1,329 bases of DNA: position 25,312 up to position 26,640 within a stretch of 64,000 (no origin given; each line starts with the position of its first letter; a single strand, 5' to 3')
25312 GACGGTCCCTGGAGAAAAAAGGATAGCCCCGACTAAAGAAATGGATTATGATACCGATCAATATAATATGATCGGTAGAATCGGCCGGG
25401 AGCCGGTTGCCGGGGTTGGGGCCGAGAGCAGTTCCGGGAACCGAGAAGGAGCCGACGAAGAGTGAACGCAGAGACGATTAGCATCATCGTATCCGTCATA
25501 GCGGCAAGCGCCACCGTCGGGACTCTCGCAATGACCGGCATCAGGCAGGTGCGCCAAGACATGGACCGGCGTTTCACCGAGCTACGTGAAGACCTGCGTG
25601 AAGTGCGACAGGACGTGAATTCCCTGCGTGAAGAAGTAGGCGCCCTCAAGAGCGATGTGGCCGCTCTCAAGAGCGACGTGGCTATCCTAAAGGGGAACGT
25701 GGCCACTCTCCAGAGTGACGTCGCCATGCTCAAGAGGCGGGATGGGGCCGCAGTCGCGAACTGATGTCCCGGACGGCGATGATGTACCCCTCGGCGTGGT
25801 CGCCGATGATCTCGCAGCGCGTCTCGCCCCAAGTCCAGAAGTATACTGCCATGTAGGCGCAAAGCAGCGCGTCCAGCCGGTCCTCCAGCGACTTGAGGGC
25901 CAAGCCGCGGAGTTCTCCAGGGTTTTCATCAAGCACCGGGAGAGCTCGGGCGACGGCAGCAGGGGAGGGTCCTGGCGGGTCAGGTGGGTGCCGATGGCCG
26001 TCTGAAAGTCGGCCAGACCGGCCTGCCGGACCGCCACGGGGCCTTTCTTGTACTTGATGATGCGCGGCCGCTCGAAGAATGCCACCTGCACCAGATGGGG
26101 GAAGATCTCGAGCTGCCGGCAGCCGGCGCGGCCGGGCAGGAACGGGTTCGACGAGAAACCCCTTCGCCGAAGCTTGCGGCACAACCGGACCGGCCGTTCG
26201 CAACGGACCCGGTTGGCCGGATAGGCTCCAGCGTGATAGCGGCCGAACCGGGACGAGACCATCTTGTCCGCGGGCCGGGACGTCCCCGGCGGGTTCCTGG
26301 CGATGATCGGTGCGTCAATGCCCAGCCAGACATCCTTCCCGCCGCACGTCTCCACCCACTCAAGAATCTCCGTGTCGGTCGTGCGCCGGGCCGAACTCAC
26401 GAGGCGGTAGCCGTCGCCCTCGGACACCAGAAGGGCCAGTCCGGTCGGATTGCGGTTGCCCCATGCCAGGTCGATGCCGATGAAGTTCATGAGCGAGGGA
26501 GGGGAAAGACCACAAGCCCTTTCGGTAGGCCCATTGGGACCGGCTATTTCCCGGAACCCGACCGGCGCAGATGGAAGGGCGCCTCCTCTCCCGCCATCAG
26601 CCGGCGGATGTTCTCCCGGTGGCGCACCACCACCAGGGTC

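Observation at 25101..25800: Low-GC islet between acs and plsY encoding a small TM-anchored coiled-coil protein made of 21-bp tandem repeats, preceded by a 9-bp inverted repeat, and overlapping the 3' end of the convergent DUF429 nuclease-like gene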

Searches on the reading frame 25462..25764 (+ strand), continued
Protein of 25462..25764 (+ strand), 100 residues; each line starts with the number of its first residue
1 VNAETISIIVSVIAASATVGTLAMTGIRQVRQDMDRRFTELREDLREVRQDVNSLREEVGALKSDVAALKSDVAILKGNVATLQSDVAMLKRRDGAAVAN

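Call 36: search_protein_families(library=ncbifam, proteins=[window:25462-25764:+, L017:5001-5516:+, L010:5001-5366:+, L004:6001-6219:+, L001:8269-9048:-], max_evalue=0.1)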
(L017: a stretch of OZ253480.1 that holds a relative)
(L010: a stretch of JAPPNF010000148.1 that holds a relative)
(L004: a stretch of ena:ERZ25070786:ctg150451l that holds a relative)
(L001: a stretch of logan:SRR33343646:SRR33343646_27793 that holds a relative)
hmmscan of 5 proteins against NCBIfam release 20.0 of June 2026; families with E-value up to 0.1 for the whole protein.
window:25462-25764:+ (100 aa): 37 families (the best 25 are shown)
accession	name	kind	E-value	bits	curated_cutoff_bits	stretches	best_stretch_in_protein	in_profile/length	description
NF040788.1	S-lay_SlaB_Mtsph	equivalog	1.6e-05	24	700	1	32-91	311-370/416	S-layer protein SlaB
NF011925.1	PRK15396.1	subfamily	2.4e-05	24.4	108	2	49-79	31-61/78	major outer membrane lipoprotein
NF038218.1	IcmG_DotF_IVB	equivalog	9.4e-05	22.2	200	1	24-88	112-176/266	type IVB secretion system protein IcmG/DotF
NF045487.1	ASRP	equivalog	0.00045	19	300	1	31-91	206-269/593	archaea-specific SMC-related protein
TIGR02168.1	SMC_prok_B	equivalog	0.0005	17.9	567.35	1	28-90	364-426/1181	chromosome segregation protein SMC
NF002572.0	PRK02224.1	equivalog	0.00057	18.3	1087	1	13-89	298-374/888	DNA double-strand break repair ATPase Rad50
TIGR04211.1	SH3_and_anchor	equivalog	0.0012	18.5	65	1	35-94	65-124/198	TIGR04211 family SH3 domain-containing protein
NF052320.1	Cbp1_fam_LP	subfamily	0.0013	18.4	90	1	31-87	118-174/286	Cbp1 family collagen-binding glycoprotein adhesin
NF005411.0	PRK06975.1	equivalog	0.0015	16.9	414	1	8-93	331-417/660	fused uroporphyrinogen-III synthase HemD/membrane protein HemX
NF049872.2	cytotoxin_MakB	equivalog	0.002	17.6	240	1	14-89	120-197/349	alpha-pore-forming cytotoxin subunit MakB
TIGR02169.1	SMC_prok_A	equivalog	0.0039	14.9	729.4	1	32-87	262-913/1165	chromosome segregation protein SMC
NF045650.1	CD1247_Nterm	equivalog_domain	0.0058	17.2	30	1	24-66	27-69/70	CD1247 N-terminal domain-containing protein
NF033885.1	conj_TraP_IncI1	equivalog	0.0062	16.3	135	1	27-93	77-143/217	conjugal transfer protein TraP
NF049847.1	FtsL_COG5462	equivalog_domain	0.0071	16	50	1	51-83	24-56/85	cell division protein FtsL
NF053852.1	vesicle_Bd0635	exception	0.0087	15.7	250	1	24-92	37-109/223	CpoB-like predatory vesicle lipoprotein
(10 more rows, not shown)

L017:5001-5516:+ (171 aa): 3 families
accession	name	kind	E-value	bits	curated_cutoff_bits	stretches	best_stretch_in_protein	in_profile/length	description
TIGR01837.1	PHA_granule_1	subfamily_domain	0.0038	17.3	94.7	0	85-158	42-112/118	poly(hydroxyalkanoate) granule-associated protein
NF033870.1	VOMP_auto_Cterm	subfamily_domain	0.018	14.5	500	0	43-83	219-260/347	Vomp family autotransporter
NF033916.0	antiphage_ZorA_3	subfamily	0.059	12.2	250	0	59-119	245-305/509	anti-phage ZorAB system protein ZorA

L010:5001-5366:+ (121 aa): 20 families
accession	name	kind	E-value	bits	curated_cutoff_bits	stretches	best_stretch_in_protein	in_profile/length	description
NF040788.1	S-lay_SlaB_Mtsph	equivalog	8.4e-05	21.6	700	1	41-118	313-390/416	S-layer protein SlaB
NF002572.0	PRK02224.1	equivalog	0.00014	20.3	1087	1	28-114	313-399/888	DNA double-strand break repair ATPase Rad50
NF011925.1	PRK15396.1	subfamily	0.00055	20.1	108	0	80-113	27-60/78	major outer membrane lipoprotein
NF045487.1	ASRP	equivalog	0.00096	17.9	300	1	33-112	187-269/593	archaea-specific SMC-related protein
TIGR02132.1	phaR_Bmeg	equivalog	0.0039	17.1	148.4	1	42-101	71-130/189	polyhydroxyalkanoic acid synthase subunit PhaR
NF053609.1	Sul12a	equivalog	0.0088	16.2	150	0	78-114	65-101/103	Sul12a family chromatin-organizing protein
NF010535.0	PRK13923.1-3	equivalog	0.0091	15.8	257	0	71-112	127-168/193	sporulation-specific transcriptional regulator GerR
NF003034.1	PRK03918.1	equivalog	0.012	13.6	700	1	33-114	197-281/878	DNA double-strand break repair ATPase Rad50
NF033829.0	plas_excl_MbeD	equivalog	0.013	15.8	60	1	29-82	14-67/69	MbeD family mobilization/exclusion protein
TIGR02168.1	SMC_prok_B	equivalog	0.013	13.3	567.35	1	32-100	787-855/1181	chromosome segregation protein SMC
NF046104.1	PptglHdxlasePcsB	equivalog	0.014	14.7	450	1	8-101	9-97/400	peptidoglycan hydrolase PcsB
TIGR02169.1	SMC_prok_A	equivalog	0.015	12.9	729.4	1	34-102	853-921/1165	chromosome segregation protein SMC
NF041779.1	hetero_SS_HdrC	equivalog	0.022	14.3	350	1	22-85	131-193/198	ferredoxin:CoB-CoM heterodisulfide reductase subunit HdrC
NF041380.1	XopAA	equivalog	0.022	13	1100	1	14-101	322-410/690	type III secretion system effector XopAA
NF041035.1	Rad50_Halo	equivalog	0.024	13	1000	1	30-113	315-398/883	DNA double-strand break repair ATPase Rad50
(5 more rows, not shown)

L004:6001-6219:+ (72 aa): 0 families

L001:8269-9048:- (259 aa): 0 families

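Call 50: predict_structure(alignment_id=A3)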
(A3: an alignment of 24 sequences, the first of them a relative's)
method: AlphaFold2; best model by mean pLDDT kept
length: 100 residues; sequences in the alignment: 24
mean_pLDDT: 88.2   pTM: 0.45
mean pLDDT of the five models: 88.2, 82.7, 82.5, 82.0, 76.6
residues with pLDDT >= 90: 55; 70-90: 40; 50-70: 5; < 50: 0
segments of 3 or more residues with pLDDT < 50: none
pLDDT, mean of each block of 10 residues (from residue 1): 81 78 79 89 94 96 98 98 95 74
secondary structure, 60 per line:
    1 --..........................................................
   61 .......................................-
elements in order: H3-99

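Call 61: search_protein_representatives(alignment_id=A3)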
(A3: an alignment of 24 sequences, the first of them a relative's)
Query: 24 sequences, 97 profile positions. Proteins with E-value up to 0.001 (for the whole library): 1577; up to 1e-10: 71; up to 1e-30: 5. The best 150 are listed.
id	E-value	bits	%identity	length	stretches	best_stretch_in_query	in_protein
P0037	1.4e-37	143.8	-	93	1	1-97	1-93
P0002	1.4e-36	140.5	-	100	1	1-94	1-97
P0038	7.7e-34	131.7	-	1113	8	44-92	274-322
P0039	3.5e-32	126.4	-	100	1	1-91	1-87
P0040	1.0e-30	121.7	-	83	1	1-77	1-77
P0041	1.2e-26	108.7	-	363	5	43-89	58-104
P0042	3.4e-26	107.2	-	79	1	1-75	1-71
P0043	8.1e-20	86.8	-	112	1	4-76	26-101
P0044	1.0e-18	83.2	-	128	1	1-51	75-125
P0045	1.7e-18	82.6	-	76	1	1-54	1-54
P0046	1.7e-17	79.3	-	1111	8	8-88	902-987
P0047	6.3e-17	77.5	-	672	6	48-81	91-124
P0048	1.4e-16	76.5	-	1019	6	46-91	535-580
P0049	2.4e-16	75.6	-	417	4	46-83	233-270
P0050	2.8e-16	75.4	-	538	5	27-94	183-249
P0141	1.3e-09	54.1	-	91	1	1-74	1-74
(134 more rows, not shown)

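Call 65: find_encoding_contigs(protein=P0141, flank=8000, max_places=4)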
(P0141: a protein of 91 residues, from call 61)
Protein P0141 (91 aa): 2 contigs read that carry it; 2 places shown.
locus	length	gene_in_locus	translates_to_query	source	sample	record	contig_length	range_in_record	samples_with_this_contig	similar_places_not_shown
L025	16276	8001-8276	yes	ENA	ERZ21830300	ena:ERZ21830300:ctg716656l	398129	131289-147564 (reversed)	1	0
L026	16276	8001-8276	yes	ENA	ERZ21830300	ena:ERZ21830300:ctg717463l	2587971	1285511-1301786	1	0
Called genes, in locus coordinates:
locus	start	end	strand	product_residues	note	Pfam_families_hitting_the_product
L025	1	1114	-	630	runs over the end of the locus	PF00753:Lactamase_B, PF23023:Anti-Pycsar_Apyc1 (faint), PF12706:Lactamase_B_2 (faint), PF00753:Lactamase_B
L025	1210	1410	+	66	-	-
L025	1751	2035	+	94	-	-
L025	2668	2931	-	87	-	-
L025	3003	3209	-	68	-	-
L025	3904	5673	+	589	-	-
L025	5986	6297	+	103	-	PF12760:Zn_ribbon_IS1595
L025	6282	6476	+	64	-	-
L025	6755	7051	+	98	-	-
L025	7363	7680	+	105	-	-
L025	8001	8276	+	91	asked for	-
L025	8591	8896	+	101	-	-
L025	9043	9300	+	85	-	-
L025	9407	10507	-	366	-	PF12715:Abhydrolase_7 (weak)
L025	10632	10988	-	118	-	PF13801:Metal_resist (weak), PF25994:HH_AprE (faint)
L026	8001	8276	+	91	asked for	-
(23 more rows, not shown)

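Call 66: find_encoding_contigs(protein=P0013, flank=10000, max_places=2)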
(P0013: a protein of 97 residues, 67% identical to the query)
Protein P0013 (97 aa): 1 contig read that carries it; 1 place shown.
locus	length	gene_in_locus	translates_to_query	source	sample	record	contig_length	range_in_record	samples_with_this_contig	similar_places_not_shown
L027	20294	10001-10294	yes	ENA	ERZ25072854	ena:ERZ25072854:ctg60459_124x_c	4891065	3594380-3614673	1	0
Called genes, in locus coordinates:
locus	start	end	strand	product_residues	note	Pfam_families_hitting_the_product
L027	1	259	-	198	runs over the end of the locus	-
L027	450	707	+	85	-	PF07704:PSK_trans_fac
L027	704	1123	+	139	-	PF01850:PIN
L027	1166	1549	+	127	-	PF01381:HTH_3, PF12844:HTH_19 (weak), PF13560:HTH_31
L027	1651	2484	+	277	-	PF08543:Phos_pyr_kin, PF00294:PfkB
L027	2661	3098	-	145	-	-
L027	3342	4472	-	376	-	PF00005:ABC_tran, PF13304:AAA_21 (faint), PF08402:TOBE_2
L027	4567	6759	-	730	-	PF02629:CoA_binding (faint), PF13380:CoA_binding_2, PF13607:Succ_CoA_lig, PF08442:ATP-grasp_2 (weak), PF13549:ATP-grasp_5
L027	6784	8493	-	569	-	PF00528:BPD_transp_1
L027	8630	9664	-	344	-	PF01547:SBP_bac_1, PF13531:SBP_bac_11, PF13343:SBP_bac_6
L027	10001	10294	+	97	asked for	-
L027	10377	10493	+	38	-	-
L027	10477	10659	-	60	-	PF13561:adh_short_C2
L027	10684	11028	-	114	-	PF05023:Phytochelatin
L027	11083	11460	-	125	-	PF01850:PIN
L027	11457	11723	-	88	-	-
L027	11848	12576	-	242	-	PF04250:DUF429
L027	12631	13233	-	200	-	PF02660:G3P_acyltransf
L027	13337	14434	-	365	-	PF00190:Cupin_1 (faint), PF07883:Cupin_2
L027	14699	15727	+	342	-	PF13433:Peripla_BP_5 (weak), PF13458:Peripla_BP_6, PF01094:ANF_receptor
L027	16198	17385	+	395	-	PF01321:Creatinase_N, PF00557:Peptidase_M24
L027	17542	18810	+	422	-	PF00291:PALP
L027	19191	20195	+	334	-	PF00296:Bac_luciferase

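Call 72: search_protein_families(library=padloc, proteins=[window:25462-25764:+, L001:8269-9048:-], max_evalue=0.01)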
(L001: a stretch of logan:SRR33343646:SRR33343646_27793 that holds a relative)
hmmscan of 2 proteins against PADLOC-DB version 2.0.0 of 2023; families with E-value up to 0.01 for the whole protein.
window:25462-25764:+ (100 aa): 10 families
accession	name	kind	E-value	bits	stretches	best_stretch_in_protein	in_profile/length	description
PDLC03860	LmuB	-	0.00084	16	1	22-92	215-285/565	-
PDLC02736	PbeC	-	0.0014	15.2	1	30-86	453-509/685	PbeC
PDLC00514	JetC1|JetC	-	0.0016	14.3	1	28-93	289-369/1117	DUF3584 domain; MukB-like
PDLC00513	JetC1|JetC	-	0.0017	14.4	1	28-93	692-757/1140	DUF3584 domain; MukB-like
PDLC02709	PbeC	-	0.0027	14.4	1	30-90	382-442/661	PbeC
PDLC03864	LmuB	-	0.0035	13.9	1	28-89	424-484/657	-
PDLC00503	JetC1|JetC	-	0.0061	12.6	1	27-83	427-483/1146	DUF3584 domain; MukB-like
PDLC03863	LmuB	-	0.0073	13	1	26-75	359-409/610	-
PDLC03859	LmuB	-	0.0084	13.3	1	30-90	347-407/611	-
PDLC03812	RTasRmuC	-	0.0097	12.5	0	1-93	1-89/439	DRT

L001:8269-9048:- (259 aa): 2 families
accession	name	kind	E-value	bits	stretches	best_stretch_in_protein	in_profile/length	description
PDLC05019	PDC-S44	-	6.1e-71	236.7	1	5-245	5-247/259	-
PDLC05020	PDC-S44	-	2.4e-14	51.5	1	7-246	6-251/277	-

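Call 73: search_protein_families(library=phrogs, proteins=[window:25462-25764:+, L001:8269-9048:-], max_evalue=0.01)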
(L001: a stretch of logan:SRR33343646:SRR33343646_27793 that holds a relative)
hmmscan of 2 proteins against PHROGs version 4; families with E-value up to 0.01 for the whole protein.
window:25462-25764:+ (100 aa): 25 families
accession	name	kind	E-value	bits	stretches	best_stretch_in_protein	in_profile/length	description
phrog_19577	-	head and packaging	2.8e-09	37.6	1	26-91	108-176/378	minor head protein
phrog_35017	-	unknown function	1.5e-06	29.3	1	13-81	6-64/79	-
phrog_3961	-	unknown function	1.6e-05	25.8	1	8-91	10-96/112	-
phrog_3671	-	unknown function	4e-05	24.7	1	9-72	15-79/87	-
phrog_8369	-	other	8.7e-05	23.7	1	6-98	23-119/192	hol-like chemotaxis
phrog_7599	-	unknown function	0.00013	23.4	1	47-94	46-91/95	-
phrog_2658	-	other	0.00014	23.1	1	17-90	42-120/126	hol-like chemotaxis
phrog_14909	-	head and packaging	0.00015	22.8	0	35-71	66-102/116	virion structural protein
phrog_3556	-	unknown function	0.00022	21.4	1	33-78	171-217/276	-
phrog_8488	-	unknown function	0.00025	22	1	27-75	4-52/119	-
phrog_1219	-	tail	0.00039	21.2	1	27-90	77-143/233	tail needle protein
phrog_33933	-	unknown function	0.00054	20.6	0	49-71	11-33/48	-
phrog_1244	-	unknown function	0.00073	20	1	27-78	22-75/157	-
phrog_937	-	other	0.001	20.4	1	32-88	7-75/115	hemolysin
phrog_18864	-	unknown function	0.0013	19.4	1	27-86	66-125/154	-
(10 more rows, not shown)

L001:8269-9048:- (259 aa): 0 families

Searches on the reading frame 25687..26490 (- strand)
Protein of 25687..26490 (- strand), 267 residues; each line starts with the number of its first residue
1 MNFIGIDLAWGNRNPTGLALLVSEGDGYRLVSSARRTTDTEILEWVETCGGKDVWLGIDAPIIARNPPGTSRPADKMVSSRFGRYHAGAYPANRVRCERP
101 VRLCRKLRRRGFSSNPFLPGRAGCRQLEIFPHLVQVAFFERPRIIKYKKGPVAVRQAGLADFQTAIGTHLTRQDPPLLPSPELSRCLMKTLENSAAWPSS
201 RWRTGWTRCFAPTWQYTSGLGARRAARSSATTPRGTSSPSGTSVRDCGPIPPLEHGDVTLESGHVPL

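Call 8: search_protein_families(library=pfam, proteins=[window:25687-26490:-], max_evalue=1)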
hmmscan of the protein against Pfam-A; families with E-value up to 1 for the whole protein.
window:25687-26490:- (267 aa): 1 family
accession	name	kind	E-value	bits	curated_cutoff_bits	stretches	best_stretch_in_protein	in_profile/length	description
PF04250.19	DUF429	-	2.9e-08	34.1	23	1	5-166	1-167/214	Protein of unknown function (DUF429)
